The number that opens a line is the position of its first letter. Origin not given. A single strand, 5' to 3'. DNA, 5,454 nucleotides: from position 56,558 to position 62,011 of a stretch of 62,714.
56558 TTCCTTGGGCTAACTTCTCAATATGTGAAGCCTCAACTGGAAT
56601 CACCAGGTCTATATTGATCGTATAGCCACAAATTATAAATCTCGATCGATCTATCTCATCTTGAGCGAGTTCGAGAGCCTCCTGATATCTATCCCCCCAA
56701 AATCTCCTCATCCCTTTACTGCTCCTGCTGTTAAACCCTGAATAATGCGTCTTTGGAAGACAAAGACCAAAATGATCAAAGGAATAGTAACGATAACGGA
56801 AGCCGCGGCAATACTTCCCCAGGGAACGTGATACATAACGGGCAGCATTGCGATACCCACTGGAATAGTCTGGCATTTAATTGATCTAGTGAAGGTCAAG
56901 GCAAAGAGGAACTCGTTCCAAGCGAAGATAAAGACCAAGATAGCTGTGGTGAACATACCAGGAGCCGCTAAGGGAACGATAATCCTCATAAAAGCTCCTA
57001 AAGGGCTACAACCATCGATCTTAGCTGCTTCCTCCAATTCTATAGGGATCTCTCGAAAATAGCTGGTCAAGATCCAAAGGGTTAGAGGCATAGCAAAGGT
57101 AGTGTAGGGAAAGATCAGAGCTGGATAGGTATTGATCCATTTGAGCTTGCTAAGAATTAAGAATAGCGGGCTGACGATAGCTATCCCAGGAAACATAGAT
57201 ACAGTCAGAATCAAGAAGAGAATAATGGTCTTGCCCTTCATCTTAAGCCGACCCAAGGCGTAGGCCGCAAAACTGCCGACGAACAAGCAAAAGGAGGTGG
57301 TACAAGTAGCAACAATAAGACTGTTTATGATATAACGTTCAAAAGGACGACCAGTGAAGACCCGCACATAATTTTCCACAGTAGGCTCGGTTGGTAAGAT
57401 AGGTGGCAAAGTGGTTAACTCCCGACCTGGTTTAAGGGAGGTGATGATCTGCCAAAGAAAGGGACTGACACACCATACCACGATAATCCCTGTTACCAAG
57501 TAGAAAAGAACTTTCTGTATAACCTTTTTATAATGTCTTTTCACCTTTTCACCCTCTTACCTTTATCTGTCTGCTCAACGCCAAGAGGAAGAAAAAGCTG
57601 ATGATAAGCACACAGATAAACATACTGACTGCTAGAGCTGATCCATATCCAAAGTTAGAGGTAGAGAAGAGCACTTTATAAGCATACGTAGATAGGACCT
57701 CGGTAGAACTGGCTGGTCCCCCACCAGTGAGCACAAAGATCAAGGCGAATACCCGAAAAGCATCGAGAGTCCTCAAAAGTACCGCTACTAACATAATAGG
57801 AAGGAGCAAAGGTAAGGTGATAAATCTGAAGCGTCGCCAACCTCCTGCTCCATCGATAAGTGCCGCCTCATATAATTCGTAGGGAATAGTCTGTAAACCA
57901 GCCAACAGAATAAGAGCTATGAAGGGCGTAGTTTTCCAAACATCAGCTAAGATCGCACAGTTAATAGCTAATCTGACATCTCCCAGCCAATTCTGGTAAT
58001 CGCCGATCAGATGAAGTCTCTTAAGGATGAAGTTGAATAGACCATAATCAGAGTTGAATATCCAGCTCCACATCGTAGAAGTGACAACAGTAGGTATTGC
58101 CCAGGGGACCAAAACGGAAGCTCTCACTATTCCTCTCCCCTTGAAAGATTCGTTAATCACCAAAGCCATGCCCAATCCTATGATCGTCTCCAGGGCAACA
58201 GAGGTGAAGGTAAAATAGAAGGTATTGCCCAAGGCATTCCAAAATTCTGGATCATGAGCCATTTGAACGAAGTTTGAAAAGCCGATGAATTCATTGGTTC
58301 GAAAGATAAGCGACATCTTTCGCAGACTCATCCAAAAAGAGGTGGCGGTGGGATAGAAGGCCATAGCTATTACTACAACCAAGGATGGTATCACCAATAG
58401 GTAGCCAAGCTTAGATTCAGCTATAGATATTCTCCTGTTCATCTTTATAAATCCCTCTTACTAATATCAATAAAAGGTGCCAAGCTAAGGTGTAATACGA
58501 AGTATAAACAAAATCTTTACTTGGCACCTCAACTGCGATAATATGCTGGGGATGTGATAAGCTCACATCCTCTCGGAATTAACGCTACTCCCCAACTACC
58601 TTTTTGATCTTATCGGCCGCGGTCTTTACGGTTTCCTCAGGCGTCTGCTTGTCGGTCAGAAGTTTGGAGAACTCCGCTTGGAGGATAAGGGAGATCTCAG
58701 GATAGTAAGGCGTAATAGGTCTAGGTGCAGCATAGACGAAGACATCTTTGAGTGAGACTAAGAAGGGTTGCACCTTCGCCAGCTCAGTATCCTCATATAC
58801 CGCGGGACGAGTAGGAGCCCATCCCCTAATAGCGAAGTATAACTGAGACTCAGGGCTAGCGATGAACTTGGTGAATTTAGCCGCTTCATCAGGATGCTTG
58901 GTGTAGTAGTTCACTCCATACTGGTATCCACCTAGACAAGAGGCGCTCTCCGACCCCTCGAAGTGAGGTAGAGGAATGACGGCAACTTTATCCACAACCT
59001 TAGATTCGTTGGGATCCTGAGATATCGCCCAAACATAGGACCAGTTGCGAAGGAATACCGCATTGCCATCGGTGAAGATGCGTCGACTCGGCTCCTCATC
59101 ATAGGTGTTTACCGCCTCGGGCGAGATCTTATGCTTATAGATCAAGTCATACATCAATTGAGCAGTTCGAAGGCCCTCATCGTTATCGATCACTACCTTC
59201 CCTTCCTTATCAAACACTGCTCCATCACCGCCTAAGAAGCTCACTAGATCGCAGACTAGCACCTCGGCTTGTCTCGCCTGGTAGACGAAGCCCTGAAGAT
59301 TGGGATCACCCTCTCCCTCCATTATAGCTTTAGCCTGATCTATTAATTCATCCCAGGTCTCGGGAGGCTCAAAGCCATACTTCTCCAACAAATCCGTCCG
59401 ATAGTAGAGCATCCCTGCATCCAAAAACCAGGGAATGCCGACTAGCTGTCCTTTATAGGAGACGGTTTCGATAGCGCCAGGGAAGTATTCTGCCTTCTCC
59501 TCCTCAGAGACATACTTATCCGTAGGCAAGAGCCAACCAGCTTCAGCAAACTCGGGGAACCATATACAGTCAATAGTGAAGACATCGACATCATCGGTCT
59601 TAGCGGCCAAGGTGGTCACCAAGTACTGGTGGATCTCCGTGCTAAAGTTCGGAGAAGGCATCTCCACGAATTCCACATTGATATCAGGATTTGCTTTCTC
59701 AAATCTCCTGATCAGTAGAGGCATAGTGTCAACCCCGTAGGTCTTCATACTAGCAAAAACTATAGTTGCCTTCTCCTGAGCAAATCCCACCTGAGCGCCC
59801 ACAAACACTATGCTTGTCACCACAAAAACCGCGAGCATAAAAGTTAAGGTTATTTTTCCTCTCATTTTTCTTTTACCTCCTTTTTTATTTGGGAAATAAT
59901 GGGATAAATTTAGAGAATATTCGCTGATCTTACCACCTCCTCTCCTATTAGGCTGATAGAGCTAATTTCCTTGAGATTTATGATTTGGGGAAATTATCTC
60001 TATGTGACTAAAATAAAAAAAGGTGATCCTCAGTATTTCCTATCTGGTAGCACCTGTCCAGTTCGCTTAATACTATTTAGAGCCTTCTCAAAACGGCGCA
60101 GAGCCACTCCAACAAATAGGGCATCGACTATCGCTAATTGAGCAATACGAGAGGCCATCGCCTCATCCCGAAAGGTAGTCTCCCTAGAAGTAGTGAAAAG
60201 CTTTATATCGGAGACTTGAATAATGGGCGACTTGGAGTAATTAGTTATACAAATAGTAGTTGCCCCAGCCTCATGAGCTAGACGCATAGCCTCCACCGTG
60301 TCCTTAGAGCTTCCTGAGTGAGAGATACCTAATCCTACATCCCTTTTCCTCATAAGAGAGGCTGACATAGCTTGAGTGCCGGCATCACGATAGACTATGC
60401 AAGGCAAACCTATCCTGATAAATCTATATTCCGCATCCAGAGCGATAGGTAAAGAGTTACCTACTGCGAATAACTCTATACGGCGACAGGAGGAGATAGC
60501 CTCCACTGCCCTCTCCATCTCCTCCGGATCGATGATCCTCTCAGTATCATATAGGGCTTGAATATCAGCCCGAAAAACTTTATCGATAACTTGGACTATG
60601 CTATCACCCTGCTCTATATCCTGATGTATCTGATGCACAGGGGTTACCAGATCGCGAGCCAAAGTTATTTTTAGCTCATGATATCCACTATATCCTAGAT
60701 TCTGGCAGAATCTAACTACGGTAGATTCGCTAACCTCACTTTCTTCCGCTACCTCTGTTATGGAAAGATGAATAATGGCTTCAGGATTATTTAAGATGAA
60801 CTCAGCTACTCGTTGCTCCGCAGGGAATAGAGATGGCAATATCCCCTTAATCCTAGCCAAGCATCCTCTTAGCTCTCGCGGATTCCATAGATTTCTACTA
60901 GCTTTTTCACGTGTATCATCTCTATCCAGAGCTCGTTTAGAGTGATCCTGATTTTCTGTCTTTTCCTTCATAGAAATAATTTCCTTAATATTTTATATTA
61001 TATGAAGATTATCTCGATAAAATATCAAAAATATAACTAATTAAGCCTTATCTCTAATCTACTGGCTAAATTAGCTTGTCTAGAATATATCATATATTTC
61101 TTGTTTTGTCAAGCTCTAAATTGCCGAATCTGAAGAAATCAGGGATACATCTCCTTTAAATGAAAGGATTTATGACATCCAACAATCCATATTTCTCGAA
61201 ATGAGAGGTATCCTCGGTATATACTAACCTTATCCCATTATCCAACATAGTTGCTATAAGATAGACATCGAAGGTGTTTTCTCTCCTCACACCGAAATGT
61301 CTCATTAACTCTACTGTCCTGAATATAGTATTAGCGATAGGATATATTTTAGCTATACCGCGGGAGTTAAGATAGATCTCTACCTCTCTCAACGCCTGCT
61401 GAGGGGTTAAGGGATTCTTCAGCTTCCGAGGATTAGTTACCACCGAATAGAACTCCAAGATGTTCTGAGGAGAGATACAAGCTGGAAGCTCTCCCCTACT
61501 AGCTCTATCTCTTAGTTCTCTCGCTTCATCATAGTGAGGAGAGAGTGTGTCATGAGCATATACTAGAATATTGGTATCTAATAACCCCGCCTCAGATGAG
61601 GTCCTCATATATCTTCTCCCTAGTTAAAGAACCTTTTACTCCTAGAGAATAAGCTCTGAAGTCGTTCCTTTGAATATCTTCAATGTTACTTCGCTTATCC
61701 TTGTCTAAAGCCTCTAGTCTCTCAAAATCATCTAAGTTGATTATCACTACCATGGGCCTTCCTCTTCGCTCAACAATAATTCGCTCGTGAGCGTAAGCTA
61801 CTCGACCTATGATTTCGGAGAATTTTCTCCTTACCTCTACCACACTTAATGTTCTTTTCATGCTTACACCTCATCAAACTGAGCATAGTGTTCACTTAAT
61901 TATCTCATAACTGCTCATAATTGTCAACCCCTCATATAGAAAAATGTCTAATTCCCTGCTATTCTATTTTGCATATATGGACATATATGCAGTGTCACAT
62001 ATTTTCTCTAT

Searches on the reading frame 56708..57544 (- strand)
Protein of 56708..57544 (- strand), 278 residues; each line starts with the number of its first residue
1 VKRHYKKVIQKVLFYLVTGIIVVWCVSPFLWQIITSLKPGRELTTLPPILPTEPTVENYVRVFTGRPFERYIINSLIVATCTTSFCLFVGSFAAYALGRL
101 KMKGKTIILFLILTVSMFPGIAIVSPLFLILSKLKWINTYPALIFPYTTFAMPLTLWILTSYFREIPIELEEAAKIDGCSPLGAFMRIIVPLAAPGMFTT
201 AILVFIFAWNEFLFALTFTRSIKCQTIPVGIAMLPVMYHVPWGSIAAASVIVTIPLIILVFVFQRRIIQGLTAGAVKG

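Call 36: search_protein_families(library=pfam, proteins=[window:56708-57544:-], max_evalue=0.00001)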
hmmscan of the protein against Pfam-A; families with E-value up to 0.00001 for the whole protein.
window:56708-57544:- (278 aa): 1 family
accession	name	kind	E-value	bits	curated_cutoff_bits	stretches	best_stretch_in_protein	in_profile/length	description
PF00528.27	BPD_transp_1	-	1.4e-20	74.3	26.4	1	89-270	4-181/184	Binding-protein-dependent transport system inner membrane component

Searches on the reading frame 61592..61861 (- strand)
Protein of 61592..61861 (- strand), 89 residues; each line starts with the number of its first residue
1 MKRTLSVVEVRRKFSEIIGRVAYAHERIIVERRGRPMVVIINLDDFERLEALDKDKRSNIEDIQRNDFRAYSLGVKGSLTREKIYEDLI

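Call 36: search_protein_families(library=pfam, proteins=[window:61592-61861:-], max_evalue=0.00001)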
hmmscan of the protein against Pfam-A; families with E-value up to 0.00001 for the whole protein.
window:61592-61861:- (89 aa): 1 family
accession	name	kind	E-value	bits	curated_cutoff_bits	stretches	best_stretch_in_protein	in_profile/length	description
PF02604.26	PhdYeFM_antitox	-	7.3e-13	48.5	29.8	1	3-53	2-51/74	Antitoxin Phd_YefM, type II toxin-antitoxin system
